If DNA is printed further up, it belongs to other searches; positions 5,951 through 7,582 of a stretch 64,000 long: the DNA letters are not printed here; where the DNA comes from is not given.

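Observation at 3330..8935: Crp/Fnr-linked operon combining a FrdX-like ferredoxin, a NapH-like polyferredoxin, an HAO-family octahaem cytochrome and a 3-TM hexahaem cytochrome: a candidate uncharacterised respiratory or detoxifying module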

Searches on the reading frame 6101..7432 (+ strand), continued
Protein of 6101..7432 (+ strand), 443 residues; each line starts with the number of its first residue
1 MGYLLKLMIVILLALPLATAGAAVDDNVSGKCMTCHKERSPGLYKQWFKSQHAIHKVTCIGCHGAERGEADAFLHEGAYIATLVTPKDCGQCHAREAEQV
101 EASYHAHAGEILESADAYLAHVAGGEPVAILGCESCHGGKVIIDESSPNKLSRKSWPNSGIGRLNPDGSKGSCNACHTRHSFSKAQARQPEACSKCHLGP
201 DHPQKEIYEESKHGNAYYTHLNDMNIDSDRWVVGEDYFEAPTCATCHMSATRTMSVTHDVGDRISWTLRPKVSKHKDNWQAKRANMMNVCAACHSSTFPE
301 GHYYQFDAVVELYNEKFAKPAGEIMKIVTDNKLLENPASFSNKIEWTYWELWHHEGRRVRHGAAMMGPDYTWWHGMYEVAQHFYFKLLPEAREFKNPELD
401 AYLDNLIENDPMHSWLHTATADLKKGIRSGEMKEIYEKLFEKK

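Call 42: search_solved_structures(query=A1, max_evalue=1, show_alignments=5)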
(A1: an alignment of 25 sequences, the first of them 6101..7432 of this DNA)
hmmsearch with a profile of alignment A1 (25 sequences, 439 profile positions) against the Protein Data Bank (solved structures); distinct sequences matched with E-value up to 1: 52.
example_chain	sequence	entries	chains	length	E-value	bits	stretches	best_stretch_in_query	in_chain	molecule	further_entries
4qo5_A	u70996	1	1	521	2.3e-86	293.3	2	60-402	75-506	Hypothetical multiheme protein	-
4fas_A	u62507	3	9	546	1.5e-49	172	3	184-419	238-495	Hydroxylamine oxidoreductase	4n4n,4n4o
6m0p_A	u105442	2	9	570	1.9e-49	171.7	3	184-419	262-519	Aerobic hydroxylamine oxidoreductase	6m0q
1fgj_A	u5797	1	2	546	2.6e-49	171.2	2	60-418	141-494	HYDROXYLAMINE OXIDOREDUCTASE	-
6h5l_A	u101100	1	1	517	6e-46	160.1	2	184-414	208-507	Similar to hydroxylamine oxidoreductase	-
4n4j_A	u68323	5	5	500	1.7e-35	125.7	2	184-344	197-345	hydroxylamine oxidoreductase | Similar to hydroxylamine oxidoreductase hao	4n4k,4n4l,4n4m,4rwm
6t5e_A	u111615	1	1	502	2.5e-33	118.5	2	184-343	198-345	Hydroxylamine oxidoreductase-like protein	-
6hif_G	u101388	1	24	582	1.5e-32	116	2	184-381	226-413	Hydrazine dehydrogenase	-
4wjy_A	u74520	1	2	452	3.3e-08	35.7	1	49-107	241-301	Cytochrome c-552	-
2rf7_A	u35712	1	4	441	4.9e-08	35.2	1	49-107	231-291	Cytochrome c-552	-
1gu6_A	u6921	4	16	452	5.7e-08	34.9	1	49-107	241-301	CYTOCHROME C552 | Cytochrome c-552 | Cytochrome c nitrite reductase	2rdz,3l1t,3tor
8rv0_Y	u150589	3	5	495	9.9e-07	30.9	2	50-100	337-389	Octaheme cytochrome c nitrite reductase | Octaheme nitrite c cytochrome c reductase | Octaheme nitrite reductase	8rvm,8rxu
5ze8_A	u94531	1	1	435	2.5e-06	29.5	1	88-190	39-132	cytochrome c552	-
3sxq_A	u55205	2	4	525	2.8e-06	29.4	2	34-113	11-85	Eight-heme nitrite reductase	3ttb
2j7a_C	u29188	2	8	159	4.8e-06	28.6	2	183-216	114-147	CYTOCHROME C QUINOL DEHYDROGENASE NRFH | NAPC/NIRT CYTOCHROME C FAMILY PROTEIN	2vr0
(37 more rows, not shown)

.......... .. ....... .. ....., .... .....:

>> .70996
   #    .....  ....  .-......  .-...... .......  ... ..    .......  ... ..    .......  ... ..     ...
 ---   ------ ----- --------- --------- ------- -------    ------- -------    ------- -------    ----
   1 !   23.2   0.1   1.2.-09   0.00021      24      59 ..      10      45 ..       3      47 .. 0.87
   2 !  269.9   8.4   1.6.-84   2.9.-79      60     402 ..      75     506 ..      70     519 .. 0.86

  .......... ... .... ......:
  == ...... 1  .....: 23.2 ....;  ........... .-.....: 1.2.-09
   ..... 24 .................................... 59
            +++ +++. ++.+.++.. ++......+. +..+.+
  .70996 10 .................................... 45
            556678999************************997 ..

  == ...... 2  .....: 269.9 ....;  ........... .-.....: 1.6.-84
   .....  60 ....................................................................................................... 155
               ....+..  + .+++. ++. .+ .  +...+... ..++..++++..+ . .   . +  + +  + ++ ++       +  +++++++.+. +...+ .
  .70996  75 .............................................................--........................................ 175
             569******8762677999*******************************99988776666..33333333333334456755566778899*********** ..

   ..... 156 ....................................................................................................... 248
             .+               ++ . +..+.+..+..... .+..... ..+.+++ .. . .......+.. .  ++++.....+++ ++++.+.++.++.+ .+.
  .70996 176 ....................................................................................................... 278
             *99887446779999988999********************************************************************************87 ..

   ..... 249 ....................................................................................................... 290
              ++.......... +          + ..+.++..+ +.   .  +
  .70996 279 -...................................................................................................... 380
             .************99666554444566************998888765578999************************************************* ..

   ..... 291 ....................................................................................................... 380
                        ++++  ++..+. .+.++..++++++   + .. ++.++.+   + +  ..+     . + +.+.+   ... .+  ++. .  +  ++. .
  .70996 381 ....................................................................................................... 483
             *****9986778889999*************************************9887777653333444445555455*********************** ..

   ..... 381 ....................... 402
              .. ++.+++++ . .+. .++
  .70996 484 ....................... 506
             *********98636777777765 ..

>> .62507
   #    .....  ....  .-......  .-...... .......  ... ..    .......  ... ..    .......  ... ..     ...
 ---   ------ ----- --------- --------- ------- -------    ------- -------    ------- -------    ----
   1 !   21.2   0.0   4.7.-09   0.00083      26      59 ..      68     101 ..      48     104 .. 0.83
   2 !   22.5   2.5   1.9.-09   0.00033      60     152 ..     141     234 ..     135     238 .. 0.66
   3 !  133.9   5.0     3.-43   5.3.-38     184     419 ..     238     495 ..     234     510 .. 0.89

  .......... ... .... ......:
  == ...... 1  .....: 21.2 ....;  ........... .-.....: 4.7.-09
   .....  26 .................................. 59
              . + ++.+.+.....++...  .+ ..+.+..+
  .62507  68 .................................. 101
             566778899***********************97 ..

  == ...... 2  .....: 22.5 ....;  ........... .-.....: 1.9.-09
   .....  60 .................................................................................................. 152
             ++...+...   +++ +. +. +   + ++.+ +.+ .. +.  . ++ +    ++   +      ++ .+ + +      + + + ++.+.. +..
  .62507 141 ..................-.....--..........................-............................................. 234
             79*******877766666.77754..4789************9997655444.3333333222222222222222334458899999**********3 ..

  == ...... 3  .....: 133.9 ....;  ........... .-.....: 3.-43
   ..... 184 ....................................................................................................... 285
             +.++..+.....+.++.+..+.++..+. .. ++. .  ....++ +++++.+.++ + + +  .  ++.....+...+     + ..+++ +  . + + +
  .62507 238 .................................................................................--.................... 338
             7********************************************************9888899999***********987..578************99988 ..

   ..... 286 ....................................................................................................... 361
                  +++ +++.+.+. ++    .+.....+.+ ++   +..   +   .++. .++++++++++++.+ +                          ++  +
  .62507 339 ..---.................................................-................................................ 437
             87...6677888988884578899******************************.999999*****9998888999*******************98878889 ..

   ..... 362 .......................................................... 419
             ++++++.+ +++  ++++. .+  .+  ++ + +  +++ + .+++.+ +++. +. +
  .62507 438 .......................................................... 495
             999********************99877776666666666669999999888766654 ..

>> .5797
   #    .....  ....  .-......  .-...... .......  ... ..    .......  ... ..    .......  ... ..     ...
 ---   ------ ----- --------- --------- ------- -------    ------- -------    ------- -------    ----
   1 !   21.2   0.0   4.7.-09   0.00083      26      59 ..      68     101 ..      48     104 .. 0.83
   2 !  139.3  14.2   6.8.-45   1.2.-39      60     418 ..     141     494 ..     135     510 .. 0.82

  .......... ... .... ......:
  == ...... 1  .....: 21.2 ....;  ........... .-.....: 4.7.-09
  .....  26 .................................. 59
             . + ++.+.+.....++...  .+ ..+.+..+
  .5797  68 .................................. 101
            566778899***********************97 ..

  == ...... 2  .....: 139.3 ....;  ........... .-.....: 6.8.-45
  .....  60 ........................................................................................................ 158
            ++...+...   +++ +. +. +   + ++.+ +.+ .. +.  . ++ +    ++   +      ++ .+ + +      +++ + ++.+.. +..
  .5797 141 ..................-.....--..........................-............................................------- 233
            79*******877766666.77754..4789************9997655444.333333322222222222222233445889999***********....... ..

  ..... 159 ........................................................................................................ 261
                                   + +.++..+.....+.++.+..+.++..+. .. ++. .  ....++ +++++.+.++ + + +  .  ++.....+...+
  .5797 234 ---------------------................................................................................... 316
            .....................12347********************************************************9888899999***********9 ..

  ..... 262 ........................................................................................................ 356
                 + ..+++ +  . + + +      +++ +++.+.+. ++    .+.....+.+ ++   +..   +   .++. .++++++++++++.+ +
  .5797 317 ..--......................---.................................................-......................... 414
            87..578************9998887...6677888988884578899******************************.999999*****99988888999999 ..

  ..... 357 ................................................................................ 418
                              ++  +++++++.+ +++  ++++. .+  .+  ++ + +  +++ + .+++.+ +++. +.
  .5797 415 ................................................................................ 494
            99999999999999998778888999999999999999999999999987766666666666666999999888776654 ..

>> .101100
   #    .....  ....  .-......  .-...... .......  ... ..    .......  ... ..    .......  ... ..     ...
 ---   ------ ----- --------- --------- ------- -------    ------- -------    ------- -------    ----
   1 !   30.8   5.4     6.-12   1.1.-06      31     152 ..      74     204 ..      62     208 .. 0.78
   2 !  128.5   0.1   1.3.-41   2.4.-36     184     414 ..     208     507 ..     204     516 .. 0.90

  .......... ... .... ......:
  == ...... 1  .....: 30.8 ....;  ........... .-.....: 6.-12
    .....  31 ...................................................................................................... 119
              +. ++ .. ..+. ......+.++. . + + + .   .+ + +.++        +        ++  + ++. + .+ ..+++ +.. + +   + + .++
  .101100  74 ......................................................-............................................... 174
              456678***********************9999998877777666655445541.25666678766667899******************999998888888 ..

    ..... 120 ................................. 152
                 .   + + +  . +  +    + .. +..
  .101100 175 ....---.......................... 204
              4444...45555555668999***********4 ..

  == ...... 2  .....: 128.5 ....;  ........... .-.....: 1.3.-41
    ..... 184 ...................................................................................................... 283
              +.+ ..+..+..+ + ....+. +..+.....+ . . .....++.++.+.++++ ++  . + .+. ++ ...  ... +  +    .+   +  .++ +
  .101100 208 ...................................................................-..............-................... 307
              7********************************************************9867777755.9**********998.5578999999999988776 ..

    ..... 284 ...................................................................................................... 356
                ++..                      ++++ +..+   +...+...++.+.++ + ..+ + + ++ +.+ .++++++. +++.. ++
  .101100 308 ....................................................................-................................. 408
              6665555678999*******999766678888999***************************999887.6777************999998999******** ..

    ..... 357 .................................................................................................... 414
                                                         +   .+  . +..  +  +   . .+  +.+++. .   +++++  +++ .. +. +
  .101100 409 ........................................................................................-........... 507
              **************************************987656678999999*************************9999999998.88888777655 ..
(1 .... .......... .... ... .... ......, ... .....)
